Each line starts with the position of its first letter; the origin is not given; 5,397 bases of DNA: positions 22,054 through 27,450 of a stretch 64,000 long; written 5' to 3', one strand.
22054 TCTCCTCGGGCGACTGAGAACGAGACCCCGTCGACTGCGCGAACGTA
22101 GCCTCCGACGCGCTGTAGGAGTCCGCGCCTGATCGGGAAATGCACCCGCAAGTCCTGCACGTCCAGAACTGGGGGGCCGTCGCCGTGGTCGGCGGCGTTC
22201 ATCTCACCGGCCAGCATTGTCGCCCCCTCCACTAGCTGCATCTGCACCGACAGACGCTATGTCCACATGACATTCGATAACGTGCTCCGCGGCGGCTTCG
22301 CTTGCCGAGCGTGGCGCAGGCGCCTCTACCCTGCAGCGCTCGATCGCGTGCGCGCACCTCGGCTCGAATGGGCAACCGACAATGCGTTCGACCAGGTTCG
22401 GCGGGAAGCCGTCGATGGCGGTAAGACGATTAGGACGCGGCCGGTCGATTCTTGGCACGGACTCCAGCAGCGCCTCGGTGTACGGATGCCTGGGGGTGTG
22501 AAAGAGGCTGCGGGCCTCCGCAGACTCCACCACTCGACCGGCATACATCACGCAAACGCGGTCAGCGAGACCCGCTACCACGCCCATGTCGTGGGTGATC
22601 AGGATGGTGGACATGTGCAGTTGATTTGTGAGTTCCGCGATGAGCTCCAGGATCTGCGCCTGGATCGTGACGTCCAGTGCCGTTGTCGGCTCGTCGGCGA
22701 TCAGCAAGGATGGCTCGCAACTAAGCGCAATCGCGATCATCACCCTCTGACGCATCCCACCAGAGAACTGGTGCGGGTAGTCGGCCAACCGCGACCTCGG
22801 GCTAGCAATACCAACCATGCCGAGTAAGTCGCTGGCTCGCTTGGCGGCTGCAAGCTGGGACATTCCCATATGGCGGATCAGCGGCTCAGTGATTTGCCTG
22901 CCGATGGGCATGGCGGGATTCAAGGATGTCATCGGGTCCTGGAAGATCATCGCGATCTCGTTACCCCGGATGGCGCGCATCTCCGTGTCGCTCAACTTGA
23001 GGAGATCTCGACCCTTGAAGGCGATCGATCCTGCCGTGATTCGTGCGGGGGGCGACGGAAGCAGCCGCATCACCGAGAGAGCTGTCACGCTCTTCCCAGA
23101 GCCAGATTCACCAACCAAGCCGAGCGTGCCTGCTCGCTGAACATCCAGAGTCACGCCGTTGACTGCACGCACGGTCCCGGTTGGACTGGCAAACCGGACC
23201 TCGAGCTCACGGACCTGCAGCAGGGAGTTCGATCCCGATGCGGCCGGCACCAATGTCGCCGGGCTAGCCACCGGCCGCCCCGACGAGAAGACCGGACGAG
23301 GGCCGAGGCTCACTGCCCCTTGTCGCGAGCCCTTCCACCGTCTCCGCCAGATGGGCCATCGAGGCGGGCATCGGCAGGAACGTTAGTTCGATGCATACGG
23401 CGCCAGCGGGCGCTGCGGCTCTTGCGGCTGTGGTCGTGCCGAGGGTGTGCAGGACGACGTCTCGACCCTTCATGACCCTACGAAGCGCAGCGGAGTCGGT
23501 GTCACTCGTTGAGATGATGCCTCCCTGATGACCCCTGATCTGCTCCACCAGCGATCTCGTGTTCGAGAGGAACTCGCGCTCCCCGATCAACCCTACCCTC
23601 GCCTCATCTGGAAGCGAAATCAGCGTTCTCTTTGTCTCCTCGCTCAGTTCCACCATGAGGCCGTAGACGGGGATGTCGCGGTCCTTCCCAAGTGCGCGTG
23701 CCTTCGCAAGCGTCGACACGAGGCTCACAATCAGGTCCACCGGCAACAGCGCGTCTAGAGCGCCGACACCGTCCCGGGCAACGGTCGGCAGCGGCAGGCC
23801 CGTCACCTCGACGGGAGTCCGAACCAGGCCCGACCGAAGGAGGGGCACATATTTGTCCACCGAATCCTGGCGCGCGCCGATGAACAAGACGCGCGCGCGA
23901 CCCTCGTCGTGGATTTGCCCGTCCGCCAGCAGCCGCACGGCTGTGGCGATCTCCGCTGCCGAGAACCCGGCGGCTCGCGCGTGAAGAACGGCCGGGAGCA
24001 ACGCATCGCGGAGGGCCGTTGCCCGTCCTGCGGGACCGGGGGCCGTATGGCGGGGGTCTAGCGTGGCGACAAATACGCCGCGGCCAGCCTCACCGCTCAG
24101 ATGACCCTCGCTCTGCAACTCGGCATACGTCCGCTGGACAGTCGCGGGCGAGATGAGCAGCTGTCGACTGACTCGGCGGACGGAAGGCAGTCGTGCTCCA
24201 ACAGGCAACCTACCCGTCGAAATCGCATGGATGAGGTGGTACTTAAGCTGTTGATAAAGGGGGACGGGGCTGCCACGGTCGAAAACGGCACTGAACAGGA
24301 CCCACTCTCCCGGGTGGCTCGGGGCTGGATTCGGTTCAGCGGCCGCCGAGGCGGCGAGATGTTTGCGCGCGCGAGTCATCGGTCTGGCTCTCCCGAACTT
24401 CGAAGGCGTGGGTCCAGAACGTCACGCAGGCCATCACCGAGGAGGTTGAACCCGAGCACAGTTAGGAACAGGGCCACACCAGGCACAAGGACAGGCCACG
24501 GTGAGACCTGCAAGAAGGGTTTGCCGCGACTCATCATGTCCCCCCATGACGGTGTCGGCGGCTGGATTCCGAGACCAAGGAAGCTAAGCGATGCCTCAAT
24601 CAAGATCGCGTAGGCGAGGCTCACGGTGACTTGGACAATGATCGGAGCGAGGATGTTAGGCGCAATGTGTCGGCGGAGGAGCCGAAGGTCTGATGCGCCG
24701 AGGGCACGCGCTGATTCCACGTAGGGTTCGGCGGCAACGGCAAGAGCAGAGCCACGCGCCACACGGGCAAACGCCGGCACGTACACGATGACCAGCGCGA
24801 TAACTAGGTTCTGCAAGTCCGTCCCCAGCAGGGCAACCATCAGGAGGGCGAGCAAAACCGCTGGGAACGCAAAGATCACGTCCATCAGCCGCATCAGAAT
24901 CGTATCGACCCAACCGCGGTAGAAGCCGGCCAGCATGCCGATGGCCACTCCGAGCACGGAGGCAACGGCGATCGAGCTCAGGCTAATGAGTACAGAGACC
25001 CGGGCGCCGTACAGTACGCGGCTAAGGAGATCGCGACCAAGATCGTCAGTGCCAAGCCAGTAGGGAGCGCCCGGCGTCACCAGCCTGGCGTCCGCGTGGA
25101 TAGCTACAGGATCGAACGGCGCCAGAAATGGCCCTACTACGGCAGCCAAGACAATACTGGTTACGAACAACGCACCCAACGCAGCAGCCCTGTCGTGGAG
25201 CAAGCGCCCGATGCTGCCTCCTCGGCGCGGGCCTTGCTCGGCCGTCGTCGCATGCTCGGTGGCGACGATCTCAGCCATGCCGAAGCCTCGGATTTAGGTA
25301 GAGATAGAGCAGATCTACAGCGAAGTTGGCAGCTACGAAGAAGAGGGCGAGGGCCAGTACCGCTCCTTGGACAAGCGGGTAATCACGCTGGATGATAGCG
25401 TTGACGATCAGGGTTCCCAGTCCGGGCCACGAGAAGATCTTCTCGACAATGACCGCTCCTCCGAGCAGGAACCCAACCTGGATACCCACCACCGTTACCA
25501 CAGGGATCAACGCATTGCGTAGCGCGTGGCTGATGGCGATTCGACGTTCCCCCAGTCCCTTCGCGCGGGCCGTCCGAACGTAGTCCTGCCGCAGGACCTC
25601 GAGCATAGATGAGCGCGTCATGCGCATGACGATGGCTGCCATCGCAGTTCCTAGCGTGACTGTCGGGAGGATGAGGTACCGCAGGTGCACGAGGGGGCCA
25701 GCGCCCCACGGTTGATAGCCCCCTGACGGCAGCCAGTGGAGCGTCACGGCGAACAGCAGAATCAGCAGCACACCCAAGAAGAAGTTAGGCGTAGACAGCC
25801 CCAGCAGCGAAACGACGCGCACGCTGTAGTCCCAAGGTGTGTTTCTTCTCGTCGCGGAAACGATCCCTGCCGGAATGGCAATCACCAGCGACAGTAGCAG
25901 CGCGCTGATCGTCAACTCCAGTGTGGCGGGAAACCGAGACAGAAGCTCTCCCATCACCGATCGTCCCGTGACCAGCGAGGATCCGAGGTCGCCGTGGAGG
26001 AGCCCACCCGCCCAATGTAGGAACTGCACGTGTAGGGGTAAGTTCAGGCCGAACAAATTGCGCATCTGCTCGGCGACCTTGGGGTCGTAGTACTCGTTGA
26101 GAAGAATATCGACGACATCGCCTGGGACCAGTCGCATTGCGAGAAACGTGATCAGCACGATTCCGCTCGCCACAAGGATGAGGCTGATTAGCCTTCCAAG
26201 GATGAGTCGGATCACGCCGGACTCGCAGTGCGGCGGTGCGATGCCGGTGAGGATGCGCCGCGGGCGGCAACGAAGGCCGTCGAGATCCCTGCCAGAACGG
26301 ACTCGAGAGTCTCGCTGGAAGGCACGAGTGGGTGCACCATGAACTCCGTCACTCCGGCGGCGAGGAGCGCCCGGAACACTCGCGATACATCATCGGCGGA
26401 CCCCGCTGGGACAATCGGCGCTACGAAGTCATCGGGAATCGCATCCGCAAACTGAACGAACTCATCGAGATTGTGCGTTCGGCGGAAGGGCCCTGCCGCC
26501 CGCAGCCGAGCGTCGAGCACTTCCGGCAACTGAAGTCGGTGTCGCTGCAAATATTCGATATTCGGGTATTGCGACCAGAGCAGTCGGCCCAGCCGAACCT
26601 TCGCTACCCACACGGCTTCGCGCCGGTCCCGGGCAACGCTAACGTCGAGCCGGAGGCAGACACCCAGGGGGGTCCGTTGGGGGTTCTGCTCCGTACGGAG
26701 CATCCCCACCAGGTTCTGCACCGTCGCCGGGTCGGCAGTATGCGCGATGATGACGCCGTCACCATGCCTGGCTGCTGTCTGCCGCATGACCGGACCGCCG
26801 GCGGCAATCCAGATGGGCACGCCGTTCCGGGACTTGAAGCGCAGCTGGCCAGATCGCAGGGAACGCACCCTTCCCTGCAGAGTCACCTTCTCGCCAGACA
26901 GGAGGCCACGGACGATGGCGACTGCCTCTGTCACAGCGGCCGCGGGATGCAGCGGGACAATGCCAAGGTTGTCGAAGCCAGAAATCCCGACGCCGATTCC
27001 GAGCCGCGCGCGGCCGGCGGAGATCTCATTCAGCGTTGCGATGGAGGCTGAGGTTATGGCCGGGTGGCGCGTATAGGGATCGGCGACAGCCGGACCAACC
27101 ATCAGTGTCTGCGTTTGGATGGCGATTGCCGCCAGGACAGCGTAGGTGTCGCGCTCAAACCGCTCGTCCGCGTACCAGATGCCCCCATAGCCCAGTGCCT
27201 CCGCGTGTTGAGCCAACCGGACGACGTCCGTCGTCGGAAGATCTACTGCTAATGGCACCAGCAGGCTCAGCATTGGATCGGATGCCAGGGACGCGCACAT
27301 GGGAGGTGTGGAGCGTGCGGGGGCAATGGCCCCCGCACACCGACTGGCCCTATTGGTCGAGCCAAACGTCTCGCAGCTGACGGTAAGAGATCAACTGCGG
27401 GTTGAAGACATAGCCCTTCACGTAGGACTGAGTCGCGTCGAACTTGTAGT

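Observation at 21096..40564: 19-kb catabolic island for a peptide-like or N-acyl amino acid substrate with three AstE/AspA-family deacylase paralogs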

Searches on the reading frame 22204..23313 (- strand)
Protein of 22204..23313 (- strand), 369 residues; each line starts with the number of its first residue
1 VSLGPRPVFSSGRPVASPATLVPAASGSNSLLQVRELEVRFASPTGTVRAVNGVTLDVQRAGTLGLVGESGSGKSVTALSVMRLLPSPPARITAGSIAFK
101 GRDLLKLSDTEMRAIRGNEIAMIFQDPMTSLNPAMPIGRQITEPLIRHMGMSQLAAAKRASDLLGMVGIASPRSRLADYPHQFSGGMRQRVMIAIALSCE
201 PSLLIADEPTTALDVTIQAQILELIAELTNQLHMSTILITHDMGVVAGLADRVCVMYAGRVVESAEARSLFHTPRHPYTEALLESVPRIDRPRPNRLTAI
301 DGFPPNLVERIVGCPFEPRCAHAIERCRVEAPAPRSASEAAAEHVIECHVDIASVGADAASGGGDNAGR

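Call 5: search_protein_families(library=pfam, proteins=[window:22204-23313:-])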
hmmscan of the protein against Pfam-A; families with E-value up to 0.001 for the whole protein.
window:22204-23313:- (369 aa): 3 families
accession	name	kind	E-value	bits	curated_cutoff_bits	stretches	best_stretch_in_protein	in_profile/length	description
PF00005.33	ABC_tran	-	3.9e-26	92.7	25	1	52-211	2-137/137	ABC transporter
PF08352.17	oligo_HPY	-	1.2e-19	70.9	27.1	1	262-327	1-65/65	Oligopeptide/dipeptide transporter, C-terminal region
PF13304.12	AAA_21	-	6.3e-06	26.9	27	1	178-246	233-303/304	AAA domain, putative AbiEii toxin, Type IV TA system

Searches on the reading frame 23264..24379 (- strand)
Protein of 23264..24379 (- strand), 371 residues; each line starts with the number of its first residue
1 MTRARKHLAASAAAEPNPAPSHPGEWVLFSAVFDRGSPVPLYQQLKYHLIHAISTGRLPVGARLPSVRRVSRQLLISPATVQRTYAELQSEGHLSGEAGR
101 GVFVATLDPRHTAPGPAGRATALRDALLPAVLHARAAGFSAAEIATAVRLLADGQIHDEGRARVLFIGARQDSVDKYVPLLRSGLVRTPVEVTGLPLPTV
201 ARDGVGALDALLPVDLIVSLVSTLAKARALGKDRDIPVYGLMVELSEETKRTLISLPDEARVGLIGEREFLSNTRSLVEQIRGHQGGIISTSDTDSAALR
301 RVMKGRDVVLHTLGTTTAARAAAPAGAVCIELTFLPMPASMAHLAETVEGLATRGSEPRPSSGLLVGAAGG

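Call 5: search_protein_families(library=pfam, proteins=[window:23264-24379:-])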
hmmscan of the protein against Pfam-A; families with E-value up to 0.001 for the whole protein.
window:23264-24379:- (371 aa): 1 family
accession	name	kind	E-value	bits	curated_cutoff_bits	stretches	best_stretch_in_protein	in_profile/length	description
PF00392.27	GntR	-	1.4e-10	41.1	27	1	41-104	1-64/64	Bacterial regulatory proteins, gntR family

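Call 30: search_protein_families(library=ncbifam, proteins=[window:23264-24379:-], max_evalue=0.001)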
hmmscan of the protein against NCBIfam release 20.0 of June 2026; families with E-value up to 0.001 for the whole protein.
window:23264-24379:- (371 aa): 16 families
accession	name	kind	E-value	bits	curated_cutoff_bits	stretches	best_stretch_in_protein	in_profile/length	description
NF053730.1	TransRegRv1152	equivalog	9.9e-17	61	170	1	34-119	10-95/120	Rv1152 family transcriptional regulator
NF052282.1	PLP_TF_PdxR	equivalog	5.8e-16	58.6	320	1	40-115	1-76/448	MocR-like pyridoxine biosynthesis transcription factor PdxR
NF052286.1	ecto_TF_EhuR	exception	7.2e-16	57.8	480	1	40-113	11-84/458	MocR-like ectoine utilization transcription factor EhuR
NF052290.2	MocR_like_YczR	exception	9.9e-13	47.6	487.4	1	39-142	18-126/458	MocR-like transcription factor YczR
NF052281.1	rhizopine_MocR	equivalog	1.1e-12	47.4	650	1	31-117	9-95/479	rhizopine catabolism transcriptional regulator MocR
NF047563.1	modulin_PmtR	equivalog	1.4e-10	41.3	200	1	35-108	7-80/125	PSM export ABC transporter transcriptional regulator PmtR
TIGR02018.2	his_ut_repres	equivalog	2.1e-08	33.8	220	1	42-111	1-70/226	histidine utilization transcriptional repressor HutC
TIGR02325.1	C_P_lyase_phnF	equivalog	3e-06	26.9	156.8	1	35-105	3-73/238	phosphonate metabolism transcriptional regulator PhnF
NF011575.0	PRK14999.1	equivalog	5.8e-06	25.8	424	1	34-106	6-78/241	histidine utilization repressor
NF008571.0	PRK11523.1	equivalog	8.7e-06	25.3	396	1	40-112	8-80/258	transcriptional regulator ExuR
NF052441.1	TransRegRv0792c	equivalog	2.3e-05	23.7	400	1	35-106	12-82/260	Rv0792c family HTH-type transcriptional regulator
NF052285.1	GABA_TF_GabR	exception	4.4e-05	22.5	600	1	42-109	1-68/456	MocR-like transcriptional regulator GabR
NF008491.0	PRK11402.1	subfamily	5.5e-05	22.8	269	1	33-105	4-76/243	GntR family transcriptional regulator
TIGR03337.1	phnR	equivalog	0.00013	21.7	296.75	1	42-105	3-66/231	phosphonate utilization transcriptional regulator PhnR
NF007741.0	PRK10421.1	equivalog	0.00021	20.8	311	1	43-106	10-73/262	transcriptional regulator LldR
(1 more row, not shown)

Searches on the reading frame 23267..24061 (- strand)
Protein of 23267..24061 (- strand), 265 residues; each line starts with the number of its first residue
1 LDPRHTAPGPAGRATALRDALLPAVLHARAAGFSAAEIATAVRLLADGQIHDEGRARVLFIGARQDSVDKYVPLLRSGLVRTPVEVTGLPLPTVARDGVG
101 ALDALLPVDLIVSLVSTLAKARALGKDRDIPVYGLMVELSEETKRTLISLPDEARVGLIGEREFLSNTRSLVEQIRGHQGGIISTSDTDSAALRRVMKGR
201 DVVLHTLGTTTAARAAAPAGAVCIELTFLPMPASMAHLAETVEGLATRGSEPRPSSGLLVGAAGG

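Call 58: search_protein_families(library=pfam, proteins=[window:23267-24061:-], max_evalue=1)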
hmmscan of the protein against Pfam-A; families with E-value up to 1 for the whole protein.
seq(265 aa): 1 family
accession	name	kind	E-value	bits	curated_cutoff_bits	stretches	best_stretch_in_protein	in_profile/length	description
PF09278.17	MerR-DNA-bind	-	0.077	14.1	25.4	1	25-48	7-30/65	MerR, DNA binding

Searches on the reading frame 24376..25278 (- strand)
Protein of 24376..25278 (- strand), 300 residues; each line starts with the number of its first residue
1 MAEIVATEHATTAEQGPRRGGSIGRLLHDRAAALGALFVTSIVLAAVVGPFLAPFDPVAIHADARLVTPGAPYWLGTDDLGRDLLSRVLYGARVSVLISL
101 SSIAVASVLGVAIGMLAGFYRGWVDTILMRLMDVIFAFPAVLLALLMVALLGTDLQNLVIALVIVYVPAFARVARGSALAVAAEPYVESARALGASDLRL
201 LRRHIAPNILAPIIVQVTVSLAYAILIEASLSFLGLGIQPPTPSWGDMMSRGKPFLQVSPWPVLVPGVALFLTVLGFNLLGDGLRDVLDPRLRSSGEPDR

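Call 5: search_protein_families(library=pfam, proteins=[window:24376-25278:-])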
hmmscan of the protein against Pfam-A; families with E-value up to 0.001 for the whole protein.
window:24376-25278:- (300 aa): 2 families
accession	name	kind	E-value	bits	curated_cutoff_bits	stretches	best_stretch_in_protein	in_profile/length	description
PF00528.27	BPD_transp_1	-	8.4e-34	117.3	26.4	1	110-293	1-183/184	Binding-protein-dependent transport system inner membrane component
PF12911.12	OppC_N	-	4.4e-07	30.1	23.9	1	25-66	9-50/53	N-terminal TM domain of oligopeptide transport permease C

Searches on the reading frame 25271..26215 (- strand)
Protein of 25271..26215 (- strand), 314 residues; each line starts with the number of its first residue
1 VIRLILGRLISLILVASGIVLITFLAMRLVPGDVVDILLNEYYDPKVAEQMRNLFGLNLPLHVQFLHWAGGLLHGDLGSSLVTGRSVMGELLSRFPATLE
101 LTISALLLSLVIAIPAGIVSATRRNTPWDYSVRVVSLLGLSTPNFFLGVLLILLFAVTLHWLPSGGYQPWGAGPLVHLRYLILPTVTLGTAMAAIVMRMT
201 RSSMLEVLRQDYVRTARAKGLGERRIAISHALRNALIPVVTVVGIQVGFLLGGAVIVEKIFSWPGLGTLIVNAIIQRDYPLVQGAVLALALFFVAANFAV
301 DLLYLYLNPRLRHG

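Call 5: search_protein_families(library=pfam, proteins=[window:25271-26215:-])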
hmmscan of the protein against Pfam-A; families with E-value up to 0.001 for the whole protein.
window:25271-26215:- (314 aa): 2 families
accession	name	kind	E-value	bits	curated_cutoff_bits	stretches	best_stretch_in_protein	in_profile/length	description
PF00528.27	BPD_transp_1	-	6.3e-44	150.3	26.4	1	113-313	1-184/184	Binding-protein-dependent transport system inner membrane component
PF19300.4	BPD_transp_1_N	-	3.6e-09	37.2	23.8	1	1-102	1-114/114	Binding-prot-dependent transport system membrane comp, N-term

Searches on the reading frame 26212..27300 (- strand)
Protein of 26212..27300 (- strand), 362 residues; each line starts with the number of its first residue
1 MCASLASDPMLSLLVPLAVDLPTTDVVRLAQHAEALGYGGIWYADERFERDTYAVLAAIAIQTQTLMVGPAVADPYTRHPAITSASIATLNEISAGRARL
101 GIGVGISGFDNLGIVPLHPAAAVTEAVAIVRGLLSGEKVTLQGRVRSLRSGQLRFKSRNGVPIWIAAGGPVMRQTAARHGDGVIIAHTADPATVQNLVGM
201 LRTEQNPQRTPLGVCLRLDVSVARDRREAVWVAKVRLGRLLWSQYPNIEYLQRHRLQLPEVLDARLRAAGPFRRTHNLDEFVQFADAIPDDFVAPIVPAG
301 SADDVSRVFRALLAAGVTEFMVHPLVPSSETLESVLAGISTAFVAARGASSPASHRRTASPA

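Call 5: search_protein_families(library=pfam, proteins=[window:26212-27300:-])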
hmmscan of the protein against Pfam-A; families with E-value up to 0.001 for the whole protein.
window:26212-27300:- (362 aa): 1 family
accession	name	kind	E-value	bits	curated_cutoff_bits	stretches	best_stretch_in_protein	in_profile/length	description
PF00296.26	Bac_luciferase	-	8.5e-50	170.3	27.9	1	24-318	23-313/314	Luciferase-like monooxygenase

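Call 7: search_protein_families(library=ncbifam, proteins=[window:26212-27300:-], max_evalue=0.00001)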
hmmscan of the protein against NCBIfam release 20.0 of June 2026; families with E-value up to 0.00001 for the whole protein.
window:26212-27300:- (362 aa): 24 families
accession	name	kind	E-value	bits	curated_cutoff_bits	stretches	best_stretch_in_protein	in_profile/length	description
NF002619.0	PRK02271.1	equivalog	1.8e-48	165.5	276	1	20-327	10-311/329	5,10-methylenetetrahydromethanopterin reductase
TIGR03555.1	F420_mer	equivalog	3.9e-43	148.1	348.7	1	20-328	8-311/325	5,10-methylenetetrahydromethanopterin reductase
TIGR03857.1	F420_MSMEG_2249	hypoth_equivalog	7.4e-28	97.7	218.4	1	24-328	14-327/329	TIGR03857 family LLM class F420-dependent oxidoreductase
TIGR03842.1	F420_CPS_4043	hypoth_equivalog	5.2e-27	94.8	295.45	1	17-203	6-186/329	TIGR03842 family LLM class F420-dependent oxidoreductase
TIGR03564.1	F420_MSMEG_4879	subfamily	4.6e-25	88.7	234.25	1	26-198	1-174/265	TIGR03564 family F420-dependent LLM class oxidoreductase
TIGR03841.1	F420_Rv3093c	subfamily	1.6e-23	83.6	213.65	1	15-324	1-296/298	LLM class F420-dependent oxidoreductase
TIGR03619.1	F420_Rv2161c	subfamily_domain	5.5e-23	81.8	166.9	1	50-223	44-224/247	TIGR03619 family F420-dependent LLM class oxidoreductase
TIGR04024.1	F420_NP1902A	hypoth_equivalog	1.7e-22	79.6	345.4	1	13-184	4-177/330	TIGR04024 family LLM class F420-dependent oxidoreductase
TIGR03621.1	F420_MSMEG_2516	subfamily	1.1e-20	74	213.15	1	23-190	13-180/295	TIGR03621 family F420-dependent LLM class oxidoreductase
TIGR03559.1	F420_Rv3520c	subfamily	4.9e-19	68.6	335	1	21-236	10-242/325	LLM class F420-dependent oxidoreductase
TIGR03557.1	F420_G6P_family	subfamily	6.7e-18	64.9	210.4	1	24-247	13-246/316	TIGR03557 family F420-dependent LLM class oxidoreductase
TIGR03560.1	F420_Rv1855c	subfamily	2.3e-17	63.6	231.4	1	24-201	13-208/227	TIGR03560 family F420-dependent LLM class oxidoreductase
NF001939.1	PRK00719.1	subfamily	1.3e-13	50.5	510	1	28-237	31-243/373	alkanesulfonate monooxygenase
TIGR03554.1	F420_G6P_DH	equivalog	3.3e-13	49.4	420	1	53-186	53-193/331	glucose-6-phosphate dehydrogenase (coenzyme-F420)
TIGR03565.1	alk_sulf_monoox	equivalog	9.9e-13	47.8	518.2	1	27-239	30-245/346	FMNH2-dependent alkanesulfonate monooxygenase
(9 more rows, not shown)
